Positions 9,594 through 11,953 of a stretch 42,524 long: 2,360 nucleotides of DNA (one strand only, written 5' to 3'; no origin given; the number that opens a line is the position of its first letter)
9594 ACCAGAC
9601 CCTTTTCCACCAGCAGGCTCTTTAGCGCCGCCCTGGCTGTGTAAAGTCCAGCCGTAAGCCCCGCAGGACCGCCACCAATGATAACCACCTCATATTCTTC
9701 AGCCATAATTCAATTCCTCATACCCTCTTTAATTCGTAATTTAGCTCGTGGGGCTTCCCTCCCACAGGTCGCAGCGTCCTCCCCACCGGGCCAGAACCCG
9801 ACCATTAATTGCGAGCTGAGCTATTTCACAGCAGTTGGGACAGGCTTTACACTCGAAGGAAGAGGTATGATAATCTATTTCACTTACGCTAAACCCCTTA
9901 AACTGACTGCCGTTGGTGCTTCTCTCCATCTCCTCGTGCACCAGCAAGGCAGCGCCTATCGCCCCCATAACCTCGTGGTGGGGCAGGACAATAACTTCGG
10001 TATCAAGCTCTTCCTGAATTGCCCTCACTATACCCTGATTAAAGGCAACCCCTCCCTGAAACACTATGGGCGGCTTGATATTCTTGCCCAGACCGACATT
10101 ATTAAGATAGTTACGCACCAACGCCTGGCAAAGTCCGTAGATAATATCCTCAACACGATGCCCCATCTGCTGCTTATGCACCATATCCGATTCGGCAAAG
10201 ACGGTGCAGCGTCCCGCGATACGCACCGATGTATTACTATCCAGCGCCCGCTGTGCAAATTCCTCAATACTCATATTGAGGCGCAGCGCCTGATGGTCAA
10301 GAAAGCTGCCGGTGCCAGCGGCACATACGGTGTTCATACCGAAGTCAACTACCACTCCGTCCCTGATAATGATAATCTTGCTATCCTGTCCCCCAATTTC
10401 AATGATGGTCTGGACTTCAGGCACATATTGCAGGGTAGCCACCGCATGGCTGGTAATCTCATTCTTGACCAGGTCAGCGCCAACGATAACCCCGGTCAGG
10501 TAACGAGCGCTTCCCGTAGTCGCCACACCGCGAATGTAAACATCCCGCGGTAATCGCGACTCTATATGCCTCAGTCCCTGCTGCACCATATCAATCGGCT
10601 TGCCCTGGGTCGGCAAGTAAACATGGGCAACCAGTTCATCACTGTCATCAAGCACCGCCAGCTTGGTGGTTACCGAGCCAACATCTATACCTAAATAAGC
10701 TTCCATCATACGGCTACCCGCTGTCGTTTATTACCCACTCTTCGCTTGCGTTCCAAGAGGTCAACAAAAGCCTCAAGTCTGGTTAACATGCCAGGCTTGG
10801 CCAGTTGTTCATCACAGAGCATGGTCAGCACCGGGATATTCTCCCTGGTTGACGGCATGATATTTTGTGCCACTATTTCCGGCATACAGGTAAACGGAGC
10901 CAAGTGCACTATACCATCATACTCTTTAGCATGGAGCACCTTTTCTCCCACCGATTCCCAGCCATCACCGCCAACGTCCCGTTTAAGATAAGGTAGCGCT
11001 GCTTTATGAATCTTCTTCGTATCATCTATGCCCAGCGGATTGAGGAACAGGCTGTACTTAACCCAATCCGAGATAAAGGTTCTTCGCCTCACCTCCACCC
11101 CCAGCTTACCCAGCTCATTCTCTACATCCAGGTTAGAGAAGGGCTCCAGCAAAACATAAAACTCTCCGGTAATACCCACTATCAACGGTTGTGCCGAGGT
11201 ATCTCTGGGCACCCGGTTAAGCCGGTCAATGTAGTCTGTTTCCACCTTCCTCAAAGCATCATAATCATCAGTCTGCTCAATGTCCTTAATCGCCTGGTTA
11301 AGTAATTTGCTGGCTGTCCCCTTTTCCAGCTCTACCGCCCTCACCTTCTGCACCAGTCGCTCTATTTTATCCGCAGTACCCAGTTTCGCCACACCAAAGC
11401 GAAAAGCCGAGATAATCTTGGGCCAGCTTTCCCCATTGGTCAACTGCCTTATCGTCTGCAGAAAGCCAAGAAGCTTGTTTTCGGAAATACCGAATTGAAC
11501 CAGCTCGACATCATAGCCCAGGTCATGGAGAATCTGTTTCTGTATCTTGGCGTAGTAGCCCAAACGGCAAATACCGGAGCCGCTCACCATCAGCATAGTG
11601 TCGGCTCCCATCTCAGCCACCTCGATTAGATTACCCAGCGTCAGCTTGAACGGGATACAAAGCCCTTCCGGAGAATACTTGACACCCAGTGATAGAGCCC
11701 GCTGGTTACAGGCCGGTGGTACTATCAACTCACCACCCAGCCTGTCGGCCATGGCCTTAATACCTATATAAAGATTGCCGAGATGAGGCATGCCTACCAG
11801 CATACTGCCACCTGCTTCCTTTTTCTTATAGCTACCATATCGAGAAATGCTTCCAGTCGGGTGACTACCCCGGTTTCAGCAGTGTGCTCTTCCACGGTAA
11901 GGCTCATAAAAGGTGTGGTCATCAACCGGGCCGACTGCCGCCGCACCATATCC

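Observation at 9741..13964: Four translationally coupled genes: M20 amidohydrolase, two DUF2229-type proteins and an HgdC/BcrA-type ATP-dependent [4Fe-4S] activase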

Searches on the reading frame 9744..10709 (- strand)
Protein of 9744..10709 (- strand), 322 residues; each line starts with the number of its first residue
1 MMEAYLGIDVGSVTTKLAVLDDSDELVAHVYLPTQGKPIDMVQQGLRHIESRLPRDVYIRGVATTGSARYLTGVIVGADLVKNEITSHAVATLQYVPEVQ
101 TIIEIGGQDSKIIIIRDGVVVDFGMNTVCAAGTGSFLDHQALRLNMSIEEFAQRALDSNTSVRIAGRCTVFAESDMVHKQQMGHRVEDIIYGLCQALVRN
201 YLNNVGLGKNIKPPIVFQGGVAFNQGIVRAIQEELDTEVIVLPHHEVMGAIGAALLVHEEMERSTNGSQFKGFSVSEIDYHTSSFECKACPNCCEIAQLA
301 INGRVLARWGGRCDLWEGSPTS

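Call 3: search_protein_families(library=pfam, proteins=[window:9744-10709:-], max_evalue=0.01)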
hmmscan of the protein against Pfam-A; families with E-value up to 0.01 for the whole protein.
window:9744-10709:- (322 aa): 2 families
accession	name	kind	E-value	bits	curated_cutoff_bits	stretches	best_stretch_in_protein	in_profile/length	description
PF01869.26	BcrAD_BadFG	-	2.7e-46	158.7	31.5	1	6-256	1-270/271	BadF/BadG/BcrA/BcrD ATPase family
PF07318.18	DUF1464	-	0.0047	16.6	23.5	0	101-194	152-242/327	Protein of unknown function (DUF1464)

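Call 4: search_protein_families(library=ncbifam, proteins=[window:9744-10709:-], max_evalue=0.01)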
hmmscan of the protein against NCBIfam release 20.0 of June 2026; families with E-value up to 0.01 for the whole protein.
window:9744-10709:- (322 aa): 6 families
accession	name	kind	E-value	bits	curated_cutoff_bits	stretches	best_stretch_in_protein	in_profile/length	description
TIGR00241.1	CoA_E_activ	domain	3.8e-54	183.8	125.4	1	6-256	3-248/248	acyl-CoA dehydratase activase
TIGR03286.1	methan_mark_15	hypoth_equivalog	1.3e-37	129.8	455.75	1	6-257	147-401/404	methanogenesis marker 15 protein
TIGR02259.1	benz_CoA_red_A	equivalog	1.1e-32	113.4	578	1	49-233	220-403/432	benzoyl-CoA reductase subunit A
TIGR03192.1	benz_CoA_bzdQ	equivalog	4.3e-20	72.4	380.2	1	6-261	35-290/293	benzoyl-CoA reductase, bzd-type, subunit Q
TIGR02261.1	benz_CoA_red_D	equivalog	8.5e-14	51.3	312.85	1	60-255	63-260/262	benzoyl-CoA reductase subunit D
NF009842.0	PRK13317.1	equivalog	0.00039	19.9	234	0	2-43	1-42/277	type II pantothenate kinase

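Call 14: search_solved_structures(query=window:9744-10709:-, max_evalue=0.001, show_alignments=2)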
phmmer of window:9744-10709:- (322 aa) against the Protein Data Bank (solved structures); distinct sequences matched with E-value up to 0.001: 5.
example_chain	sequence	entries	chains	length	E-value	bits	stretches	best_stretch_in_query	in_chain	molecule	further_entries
9gai_D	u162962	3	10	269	2.5e-37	132.2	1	7-262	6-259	3-methylbenzoyl-CoA reductase alpha subunit MbdQ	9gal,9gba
4eht_A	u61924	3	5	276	1.1e-36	130.1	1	6-265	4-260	Activator of 2-hydroxyisocaproyl-CoA dehydratase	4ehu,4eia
1hux_A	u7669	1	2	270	7.7e-36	127.4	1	5-264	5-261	ACTIVATOR OF (R)-2-HYDROXYGLUTARYL-COA DEHYDRATASE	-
7yyl_E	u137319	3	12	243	2.4e-24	89.6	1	5-259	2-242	Putative CoA-substrate-specific enzyme activase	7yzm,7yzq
9gai_C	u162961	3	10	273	4.6e-21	78.8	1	6-263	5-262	3-methylbenzoyl-CoA reductase delta subunit MbdP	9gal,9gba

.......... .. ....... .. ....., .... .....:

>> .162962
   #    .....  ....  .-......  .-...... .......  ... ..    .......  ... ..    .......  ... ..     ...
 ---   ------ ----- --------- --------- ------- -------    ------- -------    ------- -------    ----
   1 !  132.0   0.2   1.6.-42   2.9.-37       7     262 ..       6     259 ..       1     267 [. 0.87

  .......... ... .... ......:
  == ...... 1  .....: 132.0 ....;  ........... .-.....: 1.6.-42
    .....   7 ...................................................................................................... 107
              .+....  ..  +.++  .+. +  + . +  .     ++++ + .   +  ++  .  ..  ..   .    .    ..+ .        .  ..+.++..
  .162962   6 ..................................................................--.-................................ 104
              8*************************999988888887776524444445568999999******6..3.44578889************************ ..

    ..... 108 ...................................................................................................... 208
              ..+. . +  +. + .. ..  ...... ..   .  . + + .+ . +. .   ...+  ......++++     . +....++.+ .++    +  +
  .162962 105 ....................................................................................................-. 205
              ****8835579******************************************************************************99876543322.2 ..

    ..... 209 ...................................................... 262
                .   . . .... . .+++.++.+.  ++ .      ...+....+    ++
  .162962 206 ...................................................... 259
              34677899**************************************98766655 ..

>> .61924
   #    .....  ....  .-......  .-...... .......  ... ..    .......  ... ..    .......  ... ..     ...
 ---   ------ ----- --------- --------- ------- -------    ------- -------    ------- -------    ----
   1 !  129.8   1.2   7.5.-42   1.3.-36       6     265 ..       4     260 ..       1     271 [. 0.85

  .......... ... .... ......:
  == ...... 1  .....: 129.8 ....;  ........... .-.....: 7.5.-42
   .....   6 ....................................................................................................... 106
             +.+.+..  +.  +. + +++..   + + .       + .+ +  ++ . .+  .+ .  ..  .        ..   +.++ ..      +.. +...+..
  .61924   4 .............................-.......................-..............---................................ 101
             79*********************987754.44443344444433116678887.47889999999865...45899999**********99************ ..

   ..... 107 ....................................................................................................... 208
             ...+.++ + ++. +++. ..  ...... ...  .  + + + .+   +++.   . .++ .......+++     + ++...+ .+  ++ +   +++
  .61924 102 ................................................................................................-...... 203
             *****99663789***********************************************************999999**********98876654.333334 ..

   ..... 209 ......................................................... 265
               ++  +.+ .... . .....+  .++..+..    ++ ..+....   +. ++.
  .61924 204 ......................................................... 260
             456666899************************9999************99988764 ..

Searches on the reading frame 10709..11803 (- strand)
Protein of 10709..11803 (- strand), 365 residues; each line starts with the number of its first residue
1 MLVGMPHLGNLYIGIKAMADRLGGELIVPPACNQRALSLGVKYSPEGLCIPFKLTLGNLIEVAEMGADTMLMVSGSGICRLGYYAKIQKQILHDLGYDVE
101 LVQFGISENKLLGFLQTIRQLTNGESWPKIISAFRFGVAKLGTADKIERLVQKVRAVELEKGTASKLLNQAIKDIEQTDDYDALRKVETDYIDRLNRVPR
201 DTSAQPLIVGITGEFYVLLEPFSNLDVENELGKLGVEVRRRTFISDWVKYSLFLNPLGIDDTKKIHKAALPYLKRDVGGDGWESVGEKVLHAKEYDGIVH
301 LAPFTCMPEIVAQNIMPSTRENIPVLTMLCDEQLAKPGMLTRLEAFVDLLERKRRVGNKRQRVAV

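Call 3: search_protein_families(library=pfam, proteins=[window:10709-11803:-], max_evalue=0.01)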
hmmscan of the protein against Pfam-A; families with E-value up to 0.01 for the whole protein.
window:10709-11803:- (365 aa): 1 family
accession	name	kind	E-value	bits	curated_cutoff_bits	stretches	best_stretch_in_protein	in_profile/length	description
PF09989.15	DUF2229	-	4.5e-07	30.2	29.4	1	15-70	17-73/218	CoA enzyme activase uncharacterised domain (DUF2229)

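Call 4: search_protein_families(library=ncbifam, proteins=[window:10709-11803:-], max_evalue=0.01)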
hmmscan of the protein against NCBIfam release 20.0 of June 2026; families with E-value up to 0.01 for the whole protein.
window:10709-11803:- (365 aa): 0 families

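Call 13: search_solved_structures(query=window:10709-11803:-, max_evalue=10)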
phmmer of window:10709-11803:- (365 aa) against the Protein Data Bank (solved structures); distinct sequences matched with E-value up to 10: 1.
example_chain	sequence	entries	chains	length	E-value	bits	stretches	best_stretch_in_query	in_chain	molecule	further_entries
8b6h_EA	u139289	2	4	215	2.1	10.5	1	250-311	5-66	COXTT12,Transmembrane protein,Transmembrane protein | COXTT12,Transmembrane protein,Transmembrane protein,Transmembrane protein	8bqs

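Call 44: find_homologous_proteins(query=A2, max_evalue=1e-10)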
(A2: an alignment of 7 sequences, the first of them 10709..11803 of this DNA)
Query A2 (7 sequences) (365 aa, profile of the alignment): 4321 proteins with E <= 1e-10 among 8000 candidates; the best 120 are listed.
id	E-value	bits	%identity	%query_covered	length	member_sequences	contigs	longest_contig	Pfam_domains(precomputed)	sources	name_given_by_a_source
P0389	9.2e-173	593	43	97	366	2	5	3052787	PF09989.16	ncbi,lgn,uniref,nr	ncbi:acyl-CoA dehydratase activase-related protein [Desulfotomaculum nigrificans]|uniref:acyl-CoA de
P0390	2.8e-171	588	75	96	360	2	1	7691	PF09989.16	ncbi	-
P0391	1.4e-170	585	74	99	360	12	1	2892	PF09989.16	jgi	-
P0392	2.5e-170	585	74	99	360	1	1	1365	PF09989.16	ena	-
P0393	9.3e-170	583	73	99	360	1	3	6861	PF09989.16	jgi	jgi:predicted nucleotide-binding protein (sugar kinase/HSP70/actin superfamily)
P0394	1.7e-169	582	73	99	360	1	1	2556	PF09989.16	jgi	jgi:predicted nucleotide-binding protein (sugar kinase/HSP70/actin superfamily)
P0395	2.2e-169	581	73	99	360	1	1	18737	PF09989.16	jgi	-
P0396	3.1e-169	581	73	99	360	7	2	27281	PF09989.16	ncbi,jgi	-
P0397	3.3e-169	581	72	99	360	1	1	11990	PF09989.16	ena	-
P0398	3.8e-169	581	73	97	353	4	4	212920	PF09989.16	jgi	-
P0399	5.7e-169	580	73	99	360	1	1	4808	PF09989.16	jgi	-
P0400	8.8e-169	579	44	98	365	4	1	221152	PF09989.16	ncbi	-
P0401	9.0e-169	579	94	100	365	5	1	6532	PF09989.16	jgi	-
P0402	9.1e-169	579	73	99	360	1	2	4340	PF09989.16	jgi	-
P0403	2.8e-168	578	81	100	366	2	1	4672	PF09989.16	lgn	-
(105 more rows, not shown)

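Call 55: predict_structure(alignment_id=A4)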
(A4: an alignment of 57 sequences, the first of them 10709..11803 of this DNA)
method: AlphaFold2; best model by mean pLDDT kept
length: 365 residues; sequences in the alignment: 57
mean_pLDDT: 75.4   pTM: 0.78
mean pLDDT of the five models: 75.4, 74.5, 73.2, 71.4, 70.9
residues with pLDDT >= 90: 106; 70-90: 136; 50-70: 69; < 50: 54
segments of 3 or more residues with pLDDT < 50: 76-81, 253-291, 360-365
pLDDT, mean of each block of 10 residues (from residue 1): 79 87 87 80 81 84 90 55 72 90 61 76 88 90 90 94 94 94 97 97 90 67 69 88 59 45 43 35 44 74 63 55 76 71 92 76 38
secondary structure, 60 per line:
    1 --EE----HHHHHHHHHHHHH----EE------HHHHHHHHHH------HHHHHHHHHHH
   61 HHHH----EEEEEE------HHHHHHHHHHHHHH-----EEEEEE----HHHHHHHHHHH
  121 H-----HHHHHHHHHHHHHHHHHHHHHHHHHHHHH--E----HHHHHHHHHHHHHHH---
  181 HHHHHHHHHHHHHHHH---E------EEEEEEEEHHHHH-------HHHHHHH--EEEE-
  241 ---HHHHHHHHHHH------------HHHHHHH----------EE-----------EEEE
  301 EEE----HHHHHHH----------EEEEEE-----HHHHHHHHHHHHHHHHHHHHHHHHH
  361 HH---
elements in order: H9-21 H34-43 H50-64 E69-74 H81-94 E100-105 H110-121 H127-155 H163-177 H181-196 E207-214 H215-219 H227-233 E236-239 H244-254 H267-273 E297-303 H308-314 E325-330 H336-362

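Call 59: fold_search(model_id=the predicted structure, library=pdb)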
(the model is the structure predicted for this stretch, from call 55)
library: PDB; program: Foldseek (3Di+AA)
matches with E <= 10: 778; with E <= 0.001: 16
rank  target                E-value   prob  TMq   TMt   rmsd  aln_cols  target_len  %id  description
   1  7yyl_D                2.5e-08  1.00  0.51  0.46   8.0       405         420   14  nucleotide-free DCCP:DCCP-R complex (released 2022-12-28)
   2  7yyl_A                3.1e-08  1.00  0.52  0.47   8.0       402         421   14  nucleotide-free DCCP:DCCP-R complex (released 2022-12-28)
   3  6eno                  5.4e-08  1.00  0.54  0.48   7.8       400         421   15  Double cubane cluster oxidoreductase (released 2018-03-14)
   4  7yyl_B                8.2e-08  1.00  0.52  0.47   7.8       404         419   15  nucleotide-free DCCP:DCCP-R complex (released 2022-12-28)
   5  7yzm_A                1.3e-07  1.00  0.54  0.48   7.8       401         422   15  MgADPNP-bound DCCP:DCCP-R complex (released 2022-12-28)
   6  8s02_B                1.9e-07  1.00  0.50  0.49   8.5       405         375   13  BzdNO-benzoyl-CoA complex (released 2025-03-05)
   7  3o3m_B                6.3e-07  1.00  0.54  0.53   7.7       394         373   14  (R)-2-Hydroxyisocaproyl-CoA Dehydratase (released 2011-03-16)
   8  3o3m_D                1.6e-06  1.00  0.54  0.53   7.9       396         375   13  (R)-2-Hydroxyisocaproyl-CoA Dehydratase (released 2011-03-16)
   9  9g87_B                3.5e-06  1.00  0.49  0.47   9.2       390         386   13  3-methylbenzoyl-CoA reductase from Thauera chlorobenzoica (subunits MbdON ) (released 2026-02-04)
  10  9gai_B                9.1e-06  1.00  0.48  0.46  10.3       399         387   13  3-methylbenzoyl-CoA reductase from Thauera chlorobenzoica (MbdONPQ) (released 2026-02-18)
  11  8s2r_C                1.0e-05  1.00  0.47  0.41   8.4       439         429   11  BzdNO in partially coenzyme A - free state (released 2025-03-05)
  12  3o3m_A                1.3e-05  1.00  0.50  0.47   7.8       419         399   13  (R)-2-Hydroxyisocaproyl-CoA Dehydratase (released 2011-03-16)
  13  3o3n_B                1.5e-05  1.00  0.50  0.50   7.8       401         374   12  (R)-2-hydroxyisocaproyl-CoA dehydratase in complex with its substrate (R)-2-hydroxyisocaproyl-CoA (released 2011-03-16)
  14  8s02_C                3.1e-05  1.00  0.40  0.35  12.9       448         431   10  BzdNO-benzoyl-CoA complex (released 2025-03-05)
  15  8s02_A                3.5e-05  1.00  0.44  0.38   9.9       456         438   10  BzdNO-benzoyl-CoA complex (released 2025-03-05)
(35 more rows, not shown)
